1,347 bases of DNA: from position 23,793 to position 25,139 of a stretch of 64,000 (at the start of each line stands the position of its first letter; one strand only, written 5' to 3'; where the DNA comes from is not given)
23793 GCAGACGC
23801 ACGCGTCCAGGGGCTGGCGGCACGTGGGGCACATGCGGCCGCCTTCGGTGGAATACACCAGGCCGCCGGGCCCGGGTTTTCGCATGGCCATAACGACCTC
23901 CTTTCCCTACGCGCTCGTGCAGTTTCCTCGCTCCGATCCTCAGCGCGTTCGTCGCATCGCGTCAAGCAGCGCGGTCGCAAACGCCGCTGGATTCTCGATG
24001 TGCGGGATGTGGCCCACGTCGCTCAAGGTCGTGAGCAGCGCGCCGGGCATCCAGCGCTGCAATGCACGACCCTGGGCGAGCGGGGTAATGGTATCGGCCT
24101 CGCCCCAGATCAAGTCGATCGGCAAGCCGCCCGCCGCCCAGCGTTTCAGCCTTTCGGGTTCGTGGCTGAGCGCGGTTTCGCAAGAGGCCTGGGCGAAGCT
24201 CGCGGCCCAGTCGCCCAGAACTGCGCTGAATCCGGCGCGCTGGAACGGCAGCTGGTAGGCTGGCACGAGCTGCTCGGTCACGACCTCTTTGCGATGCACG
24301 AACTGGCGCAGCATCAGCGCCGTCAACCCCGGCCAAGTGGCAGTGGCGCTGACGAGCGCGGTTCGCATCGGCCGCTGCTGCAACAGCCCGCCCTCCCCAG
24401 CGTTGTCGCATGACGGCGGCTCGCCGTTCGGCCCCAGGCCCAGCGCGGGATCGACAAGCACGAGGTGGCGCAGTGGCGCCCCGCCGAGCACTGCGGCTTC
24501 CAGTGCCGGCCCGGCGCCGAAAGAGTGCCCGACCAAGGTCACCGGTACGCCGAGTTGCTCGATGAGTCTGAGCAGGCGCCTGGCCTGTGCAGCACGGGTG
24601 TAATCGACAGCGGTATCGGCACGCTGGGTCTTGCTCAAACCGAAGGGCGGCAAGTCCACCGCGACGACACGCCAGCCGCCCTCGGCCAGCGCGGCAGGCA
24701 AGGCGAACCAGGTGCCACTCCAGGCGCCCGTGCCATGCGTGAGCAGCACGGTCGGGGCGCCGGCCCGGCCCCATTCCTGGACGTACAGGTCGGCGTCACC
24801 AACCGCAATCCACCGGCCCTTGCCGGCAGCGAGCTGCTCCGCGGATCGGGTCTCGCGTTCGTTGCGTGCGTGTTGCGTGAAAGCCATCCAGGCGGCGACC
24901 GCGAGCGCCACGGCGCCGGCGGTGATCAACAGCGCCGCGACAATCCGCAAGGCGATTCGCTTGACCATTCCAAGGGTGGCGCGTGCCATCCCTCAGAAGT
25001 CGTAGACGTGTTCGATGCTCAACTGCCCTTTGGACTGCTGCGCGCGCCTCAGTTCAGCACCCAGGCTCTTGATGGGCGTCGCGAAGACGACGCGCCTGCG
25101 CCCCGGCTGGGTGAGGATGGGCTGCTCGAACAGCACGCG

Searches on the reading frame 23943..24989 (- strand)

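Call 80: search_protein_families(library=pfam, proteins=[window:23943-24989:-], max_evalue=0.0001)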
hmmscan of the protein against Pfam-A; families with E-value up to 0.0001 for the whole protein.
window:23943-24989:- (349 aa): 3 families
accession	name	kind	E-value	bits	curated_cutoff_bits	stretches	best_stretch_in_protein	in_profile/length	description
PF00561.26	Abhydrolase_1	-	2.2e-22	80.4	25.8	1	79-334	1-245/245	alpha/beta hydrolase fold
PF12697.13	Abhydrolase_6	-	3e-22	80.8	26.3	1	81-339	1-216/217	Alpha/beta hydrolase family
PF12146.15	Hydrolase_4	-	1.9e-11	44.1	27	1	80-312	6-215/239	Serine aminopeptidase, S33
